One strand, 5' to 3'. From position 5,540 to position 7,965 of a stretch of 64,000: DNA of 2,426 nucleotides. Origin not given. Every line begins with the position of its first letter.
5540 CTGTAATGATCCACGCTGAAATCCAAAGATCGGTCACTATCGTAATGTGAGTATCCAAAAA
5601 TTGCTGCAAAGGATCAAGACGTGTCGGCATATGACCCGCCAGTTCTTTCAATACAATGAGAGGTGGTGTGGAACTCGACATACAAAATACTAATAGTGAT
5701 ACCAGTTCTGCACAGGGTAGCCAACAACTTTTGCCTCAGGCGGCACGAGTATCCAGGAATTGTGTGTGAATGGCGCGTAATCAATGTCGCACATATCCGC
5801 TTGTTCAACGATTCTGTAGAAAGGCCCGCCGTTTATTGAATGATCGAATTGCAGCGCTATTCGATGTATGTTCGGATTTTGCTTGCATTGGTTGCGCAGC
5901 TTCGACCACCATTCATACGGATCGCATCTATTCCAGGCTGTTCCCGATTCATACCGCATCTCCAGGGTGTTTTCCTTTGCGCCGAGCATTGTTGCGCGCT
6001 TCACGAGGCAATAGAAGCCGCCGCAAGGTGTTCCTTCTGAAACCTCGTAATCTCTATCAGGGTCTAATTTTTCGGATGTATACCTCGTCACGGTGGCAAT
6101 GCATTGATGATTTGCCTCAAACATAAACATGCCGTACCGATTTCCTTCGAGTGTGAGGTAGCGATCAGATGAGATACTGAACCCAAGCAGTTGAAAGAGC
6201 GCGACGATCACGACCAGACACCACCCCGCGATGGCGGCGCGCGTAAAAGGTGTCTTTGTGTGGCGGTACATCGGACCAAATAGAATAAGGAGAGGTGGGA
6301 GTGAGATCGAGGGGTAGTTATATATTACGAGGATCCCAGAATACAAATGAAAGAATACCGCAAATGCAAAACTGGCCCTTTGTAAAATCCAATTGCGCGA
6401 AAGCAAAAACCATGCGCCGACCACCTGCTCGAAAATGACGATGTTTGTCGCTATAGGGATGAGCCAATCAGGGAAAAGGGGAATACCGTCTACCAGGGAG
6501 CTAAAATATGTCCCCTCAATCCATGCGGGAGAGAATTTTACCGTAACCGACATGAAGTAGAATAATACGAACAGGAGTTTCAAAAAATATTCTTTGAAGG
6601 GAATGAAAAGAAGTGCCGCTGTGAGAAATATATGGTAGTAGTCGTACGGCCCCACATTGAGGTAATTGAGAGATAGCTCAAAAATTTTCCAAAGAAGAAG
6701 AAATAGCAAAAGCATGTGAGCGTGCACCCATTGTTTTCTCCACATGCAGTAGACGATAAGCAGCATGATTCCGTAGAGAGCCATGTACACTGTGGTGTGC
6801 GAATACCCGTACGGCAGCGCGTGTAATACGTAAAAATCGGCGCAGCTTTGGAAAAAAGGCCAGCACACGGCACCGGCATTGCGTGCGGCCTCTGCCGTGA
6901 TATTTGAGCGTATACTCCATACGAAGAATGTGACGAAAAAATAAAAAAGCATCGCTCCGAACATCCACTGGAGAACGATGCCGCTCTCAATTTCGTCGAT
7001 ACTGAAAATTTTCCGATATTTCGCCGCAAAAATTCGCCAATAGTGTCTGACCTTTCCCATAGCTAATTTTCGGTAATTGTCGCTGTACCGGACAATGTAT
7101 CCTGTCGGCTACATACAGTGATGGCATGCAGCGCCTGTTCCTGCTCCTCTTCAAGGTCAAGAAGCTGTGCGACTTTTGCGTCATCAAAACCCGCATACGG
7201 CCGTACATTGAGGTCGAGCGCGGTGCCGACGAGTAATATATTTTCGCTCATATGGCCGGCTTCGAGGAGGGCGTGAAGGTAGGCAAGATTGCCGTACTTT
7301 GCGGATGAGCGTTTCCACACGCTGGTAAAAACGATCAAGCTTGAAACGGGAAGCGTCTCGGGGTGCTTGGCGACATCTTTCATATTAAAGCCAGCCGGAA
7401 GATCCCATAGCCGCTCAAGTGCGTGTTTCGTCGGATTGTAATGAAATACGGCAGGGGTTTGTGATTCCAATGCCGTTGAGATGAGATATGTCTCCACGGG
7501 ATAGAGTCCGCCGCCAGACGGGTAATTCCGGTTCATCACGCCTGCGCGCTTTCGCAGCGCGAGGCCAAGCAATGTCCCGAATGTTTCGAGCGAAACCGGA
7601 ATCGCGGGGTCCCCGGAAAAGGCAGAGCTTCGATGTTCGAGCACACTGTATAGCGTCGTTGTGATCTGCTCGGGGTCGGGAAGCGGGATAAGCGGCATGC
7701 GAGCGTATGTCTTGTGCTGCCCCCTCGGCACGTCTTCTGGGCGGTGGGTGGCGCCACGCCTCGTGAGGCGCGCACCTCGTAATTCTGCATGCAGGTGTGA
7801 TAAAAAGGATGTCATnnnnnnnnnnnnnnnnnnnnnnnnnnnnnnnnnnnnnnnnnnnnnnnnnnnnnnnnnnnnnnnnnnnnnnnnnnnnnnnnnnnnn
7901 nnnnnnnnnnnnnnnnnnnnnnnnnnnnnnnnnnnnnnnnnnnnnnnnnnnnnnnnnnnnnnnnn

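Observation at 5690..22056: Duplicated ~7 kb YcaO/SagB biosynthetic cassette with Gly/Ser/Cys-rich precursor-like peptides (candidate novel azol(in)e RiPP system)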

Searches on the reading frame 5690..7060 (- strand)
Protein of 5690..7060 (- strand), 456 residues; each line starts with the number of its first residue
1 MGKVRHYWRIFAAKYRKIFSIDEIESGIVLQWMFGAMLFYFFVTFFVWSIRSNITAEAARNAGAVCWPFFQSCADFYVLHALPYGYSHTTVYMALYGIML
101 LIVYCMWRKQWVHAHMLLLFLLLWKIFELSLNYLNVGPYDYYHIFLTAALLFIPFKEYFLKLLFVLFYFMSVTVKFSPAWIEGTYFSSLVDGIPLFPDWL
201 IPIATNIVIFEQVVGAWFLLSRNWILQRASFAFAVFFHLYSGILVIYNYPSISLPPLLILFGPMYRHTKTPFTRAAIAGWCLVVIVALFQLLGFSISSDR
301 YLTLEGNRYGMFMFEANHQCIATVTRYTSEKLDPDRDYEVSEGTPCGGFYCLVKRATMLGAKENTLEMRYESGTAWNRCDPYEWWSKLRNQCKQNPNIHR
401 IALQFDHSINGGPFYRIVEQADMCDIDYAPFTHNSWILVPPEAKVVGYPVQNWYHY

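Call 4: search_protein_families(library=pfam, proteins=[window:5690-7060:-], max_evalue=0.01)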
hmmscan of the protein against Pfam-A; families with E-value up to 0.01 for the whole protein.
window:5690-7060:- (456 aa): 0 families

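Call 6: search_protein_families(library=ncbifam, proteins=[window:5690-7060:-], max_evalue=0.01)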
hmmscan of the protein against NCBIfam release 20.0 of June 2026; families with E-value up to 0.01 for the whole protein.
window:5690-7060:- (456 aa): 0 families

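Call 24: search_solved_structures(query=A2, max_evalue=10)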
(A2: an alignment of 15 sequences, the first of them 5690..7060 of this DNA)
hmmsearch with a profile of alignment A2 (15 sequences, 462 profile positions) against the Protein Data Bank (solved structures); distinct sequences matched with E-value up to 10: 4.
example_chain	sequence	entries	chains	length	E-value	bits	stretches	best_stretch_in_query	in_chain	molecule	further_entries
8ywa_B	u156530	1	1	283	0.099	14.5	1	60-107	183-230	High affinity immunoglobulin epsilon receptor subunit beta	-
8yvu_B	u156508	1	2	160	0.12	14.2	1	60-107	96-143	High affinity immunoglobulin epsilon receptor subunit beta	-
9fp8_A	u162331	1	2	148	1.6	10.5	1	316-342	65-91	AGAP012056-PA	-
2mv2_A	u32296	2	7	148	1.6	10.5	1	316-342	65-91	Cofilin/actin-depolymerizing factor homolog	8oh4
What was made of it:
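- On HTTM / vitamin K-dependent carboxylase family (for memA): A profile search of PDB sequences did not find GGCX (call 24).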

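Call 26: search_protein_families(library=pfam, alignment_id=A2, max_evalue=1)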
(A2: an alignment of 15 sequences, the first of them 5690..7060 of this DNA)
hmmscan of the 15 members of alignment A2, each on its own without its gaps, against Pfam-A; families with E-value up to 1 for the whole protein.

A. member 1, window:5690-7060:- (456 aa): 0 families

B. families by the number of members that match (of 15 scanned): 2 families
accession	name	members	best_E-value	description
PF06993.17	DUF1304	1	0.046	Protein of unknown function (DUF1304)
PF21117.3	MRB1590_C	1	0.047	MRB1590 C-terminal domain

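Call 33: find_homologous_proteins(query=window:5690-7060:-, max_evalue=0.001)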
Query window:5690-7060:- (456 aa): 567 proteins with E <= 0.001 among 7319 candidates; the best 120 are listed.
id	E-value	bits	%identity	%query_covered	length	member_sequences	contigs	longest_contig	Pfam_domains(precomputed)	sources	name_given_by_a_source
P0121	0.0e+0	1077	100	100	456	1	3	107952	-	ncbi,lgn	-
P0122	5.6e-216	736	68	100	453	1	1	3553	-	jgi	jgi:hypothetical protein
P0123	7.5e-215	732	68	97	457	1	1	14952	-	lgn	-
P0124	2.7e-210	717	67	99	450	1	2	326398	-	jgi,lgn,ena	-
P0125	1.2e-208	712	66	99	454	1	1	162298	-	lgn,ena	-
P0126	2.4e-206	704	67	99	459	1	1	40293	-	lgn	-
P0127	1.8e-203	695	64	100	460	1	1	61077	-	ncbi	-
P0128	1.9e-203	695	64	98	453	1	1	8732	-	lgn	-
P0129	5.6e-201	687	64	97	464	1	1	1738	-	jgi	jgi:hypothetical protein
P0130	2.0e-199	682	65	97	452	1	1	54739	-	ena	-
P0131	1.6e-197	675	63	97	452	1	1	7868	-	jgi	jgi:hypothetical protein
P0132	6.3e-196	670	64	97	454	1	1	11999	-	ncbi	-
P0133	2.1e-195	668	63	99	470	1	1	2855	-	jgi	jgi:hypothetical protein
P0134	7.4e-194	663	63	100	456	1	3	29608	-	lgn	-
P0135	5.7e-192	657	61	100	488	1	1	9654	-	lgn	-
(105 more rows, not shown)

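Call 42: predict_structure(alignment_id=A4)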
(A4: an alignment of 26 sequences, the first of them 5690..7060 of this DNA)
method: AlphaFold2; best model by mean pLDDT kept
length: 456 residues; sequences in the alignment: 26
mean_pLDDT: 84.4   pTM: 0.85
mean pLDDT of the five models: 84.4, 84.1, 84.0, 80.2, 79.6
residues with pLDDT >= 90: 220; 70-90: 152; 50-70: 80; < 50: 4
segments of 3 or more residues with pLDDT < 50: none
pLDDT, mean of each block of 10 residues (from residue 1): 86 95 97 96 86 62 76 70 62 93 97 98 91 79 94 97 93 67 56 66 83 92 95 90 69 88 94 95 92 75 70 70 95 91 76 93 92 73 90 91 90 88 93 88 84 49
secondary structure, 60 per line:
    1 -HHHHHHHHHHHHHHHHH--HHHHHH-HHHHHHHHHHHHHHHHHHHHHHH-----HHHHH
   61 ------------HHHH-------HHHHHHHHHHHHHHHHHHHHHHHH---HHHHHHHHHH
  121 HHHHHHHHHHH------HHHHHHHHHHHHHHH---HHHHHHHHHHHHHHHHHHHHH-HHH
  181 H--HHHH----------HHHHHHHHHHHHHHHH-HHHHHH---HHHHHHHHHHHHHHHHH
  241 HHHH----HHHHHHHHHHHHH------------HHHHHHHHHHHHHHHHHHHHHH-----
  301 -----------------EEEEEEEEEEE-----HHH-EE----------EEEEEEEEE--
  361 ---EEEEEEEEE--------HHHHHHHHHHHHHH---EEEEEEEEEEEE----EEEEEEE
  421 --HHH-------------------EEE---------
elements in order: H2-18 H21-26 H28-50 H56-60 H73-76 H84-107 H111-131 H138-152 H156-176 H178-181 H184-187 H198-213 H215-220 H224-244 H249-261 H274-295 E318-328 E350-358 E364-372 H381-394 E398-409 E414-420 E445-447
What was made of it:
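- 5690..7060 (-): memA: polytopic membrane protein (about 9 TM helices plus a C-terminal Cys-containing beta-rich domain) with a vitamin K-dependent carboxylase (HTTM/GGCX)-like fold. It starts 2 nt after the SagB_A stop. AF2 pLDDT 84.4 (call 42).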

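Call 45: fold_search(model_id=the predicted structure, library=pdb)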
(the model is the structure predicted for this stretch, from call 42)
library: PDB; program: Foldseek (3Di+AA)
matches with E <= 10: 325; with E <= 0.001: 13
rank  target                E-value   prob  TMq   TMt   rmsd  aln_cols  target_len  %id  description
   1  9l21_A                2.0e-06  1.00  0.50  0.36   9.1       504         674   12  cryo-EM structure of Vitamin K-dependent gamma-carboxylase complexed with factor IX (released 2025-10-22)
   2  9l24_A                3.6e-06  1.00  0.52  0.37   9.2       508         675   12  cryo-EM structure of Vitamin K-dependent gamma-carboxylase complexed with Matrix Gla protein (released 2025-10-22)
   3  9bvq_A                5.0e-06  1.00  0.50  0.36   9.5       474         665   14  Vitamin K-dependent gamma-carboxylase with TMG2 propeptide and glutamate-rich region (released 2025-01-22)
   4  9l20_A                9.7e-06  1.00  0.49  0.35   9.1       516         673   12  cryo-EM structure of Vitamin K-dependent gamma-carboxylase complexed with anisindione (released 2025-10-22)
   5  9wfc_A                1.0e-05  1.00  0.53  0.39   8.8       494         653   13  Cryo-EM structure of GGCX-MGP complex (released 2026-04-01)
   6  9wf3_A                1.4e-05  1.00  0.55  0.40   8.7       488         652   13  Cryo-EM structure of GGCX-FIX complex (released 2026-04-01)
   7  9bvk_A                2.0e-05  1.00  0.53  0.37   8.2       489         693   14  Vitamin K-dependent gamma-carboxylase with factor IX propeptide and glutamate-rich region and with vitamin K hydroquin (released 2025-01-22)
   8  9l6s_A                2.2e-05  1.00  0.51  0.37   8.9       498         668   13  double-mutant (K217A & K218A) Vitamin K-dependent gamma-carboxylase in complex with coagulation factors X and vitamin  (released 2025-10-08)
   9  9bur_A                3.9e-05  1.00  0.54  0.39   8.5       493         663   13  Structure of GGCX-BGP complex (released 2025-01-29)
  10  9mqb_A                5.2e-05  1.00  0.53  0.37   9.2       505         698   14  Vitamin K-dependent gamma-carboxylase with Osteocalcin (mutant) and vitamin K hydroquinone and calcium (released 2025-10-08)
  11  9bux_A                6.9e-05  1.00  0.56  0.40   8.1       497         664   12  Structure of GGCX-BGP-menaquinone-4 epoxide complex (released 2025-01-29)
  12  9l6q_A                6.9e-05  1.00  0.53  0.38   9.3       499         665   13  Vitamin K-dependent gamma-carboxylase in complex with Coagulation factor IX and vitamin K (released 2025-10-08)
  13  9l6r_A                1.2e-04  1.00  0.54  0.38   8.7       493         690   12  double-mutant (K217A & K218A) Vitamin K-dependent gamma-carboxylase in complex with Coagulation factor IX and vitamin  (released 2025-10-08)
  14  1tz0_B                6.5e-01  0.75  0.12  0.44   7.4        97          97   11  Crystal Structure of Putative Antibiotic Biosythesis Monooxygenase from Bacillus cereus (released 2004-09-14)
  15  2caj_A                7.5e-01  0.30  0.12  0.38  16.3       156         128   11  NikR from Helicobacter pylori in closed trans-conformation and nickel bound to 4 intermediary sites (released 2006-07-17)
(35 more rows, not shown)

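Call 70: search_protein_representatives(alignment_id=A4)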
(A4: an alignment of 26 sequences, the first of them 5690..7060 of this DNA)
Query: 26 sequences, 457 profile positions. Proteins with E-value up to 0.001 (for the whole library): 649; up to 1e-10: 533; up to 1e-30: 176. The best 150 are listed.
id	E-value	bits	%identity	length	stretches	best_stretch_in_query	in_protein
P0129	1.7e-222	755.5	-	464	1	2-457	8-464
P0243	1.1e-149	515.6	-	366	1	94-455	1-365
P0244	3.2e-145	500.8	-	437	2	9-331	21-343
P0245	4.7e-142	490.3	-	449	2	6-329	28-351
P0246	7.6e-139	479.8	-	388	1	7-377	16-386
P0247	2.8e-127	441.6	-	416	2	8-333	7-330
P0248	4.6e-127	440.9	-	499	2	8-329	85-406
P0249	5.1e-121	421.0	-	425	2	11-333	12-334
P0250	1.4e-116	406.3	-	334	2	94-331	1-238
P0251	2.0e-113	396.0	-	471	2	10-331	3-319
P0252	3.0e-112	392.1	-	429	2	10-336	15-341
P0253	5.7e-112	391.1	-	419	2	13-331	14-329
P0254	7.4e-108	377.6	-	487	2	15-333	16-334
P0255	1.4e-107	376.7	-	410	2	8-332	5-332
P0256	3.1e-107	375.6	-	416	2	15-330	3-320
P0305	5.1e-79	282.5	-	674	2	6-332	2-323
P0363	1.6e-52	195.2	-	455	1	17-444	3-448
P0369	1.1e-50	189.1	-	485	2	9-348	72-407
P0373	1.6e-49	185.3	-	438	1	22-442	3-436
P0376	7.4e-47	176.5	-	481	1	18-445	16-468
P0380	1.3e-45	172.4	-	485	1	15-442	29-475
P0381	3.8e-44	167.6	-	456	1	19-445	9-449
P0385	1.3e-42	162.6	-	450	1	23-445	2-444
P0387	1.9e-42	161.9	-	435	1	37-442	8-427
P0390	6.1e-41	157.0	-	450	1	99-442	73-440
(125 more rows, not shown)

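Call 71: search_protein_families(library=pfam, proteins=[P0363, P0373, P0376, P0380, P0381, P0385, P0387, P0390, P0305, P0369], max_evalue=0.1)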
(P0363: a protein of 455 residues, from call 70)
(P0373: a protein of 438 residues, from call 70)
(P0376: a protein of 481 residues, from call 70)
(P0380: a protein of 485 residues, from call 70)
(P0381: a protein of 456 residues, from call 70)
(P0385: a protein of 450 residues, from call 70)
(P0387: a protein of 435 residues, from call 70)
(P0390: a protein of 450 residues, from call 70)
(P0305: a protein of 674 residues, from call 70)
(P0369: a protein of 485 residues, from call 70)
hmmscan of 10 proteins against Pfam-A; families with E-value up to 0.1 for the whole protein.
P0363 (455 aa): 0 families

P0373 (438 aa): 0 families

P0376 (481 aa): 0 families

P0380 (485 aa): 1 family
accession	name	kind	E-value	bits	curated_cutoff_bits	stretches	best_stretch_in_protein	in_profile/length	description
PF17513.7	DUF5441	-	0.062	13.5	27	0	302-353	112-163/189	Family of unknown function (DUF5441)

P0381 (456 aa): 0 families

P0385 (450 aa): 0 families

P0387 (435 aa): 1 family
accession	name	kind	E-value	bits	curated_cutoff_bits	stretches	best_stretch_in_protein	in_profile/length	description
PF12077.13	DUF3556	-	0.0042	16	28.5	1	106-207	229-328/573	Transmembrane protein of unknown function (DUF3556)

P0390 (450 aa): 0 families

P0305 (674 aa): 4 families
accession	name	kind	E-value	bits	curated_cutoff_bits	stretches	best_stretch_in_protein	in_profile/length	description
PF13599.13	Pentapeptide_4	-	1.1e-18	67.5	38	2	606-666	2-62/78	Pentapeptide repeat region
PF00805.28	Pentapeptide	-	2.4e-13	49.8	20.2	2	620-652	1-33/40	Pentapeptide repeats (8 copies)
PF13576.12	Pentapeptide_3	-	2.7e-09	37.6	27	2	612-650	6-47/48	Pentapeptide repeats (9 copies)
PF23894.2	LD_SV2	-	6.6e-07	30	29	1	598-659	28-89/92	SV2A/B/C luminal domain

P0369 (485 aa): 0 families
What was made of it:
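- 5690..7060 (-): No Pfam, NCBIfam or PDB match by sequence (calls 4, 6, 24, 26, 71).
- Tried and rejected: I tried Pfam and NCBIfam on orthologs and on divergent relatives from a 1.84-billion-protein profile search, and a PDB sequence profile (calls 24, 26, 70, 71).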

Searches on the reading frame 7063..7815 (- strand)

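Call 4: search_protein_families(library=pfam, proteins=[window:7063-7815:-], max_evalue=0.01)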
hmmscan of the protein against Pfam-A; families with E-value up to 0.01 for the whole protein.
window:7063-7815:- (250 aa): 1 family
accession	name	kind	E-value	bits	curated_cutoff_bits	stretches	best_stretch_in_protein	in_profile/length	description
PF00881.29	Nitroreductase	-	6.6e-13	49.6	23.5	1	73-230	14-161/167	Nitroreductase family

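Call 6: search_protein_families(library=ncbifam, proteins=[window:7063-7815:-], max_evalue=0.01)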
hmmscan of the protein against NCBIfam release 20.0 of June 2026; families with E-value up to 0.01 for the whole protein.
window:7063-7815:- (250 aa): 2 families
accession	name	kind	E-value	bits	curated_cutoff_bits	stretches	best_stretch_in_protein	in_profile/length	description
TIGR03605.1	antibiot_sagB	domain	4.6e-31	107.6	78.4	1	92-234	26-171/173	SagB family peptide dehydrogenase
TIGR04511.1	SagB_rel_DH_2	exception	2.5e-19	69.6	240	1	37-234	158-366/380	putative peptide maturation dehydrogenase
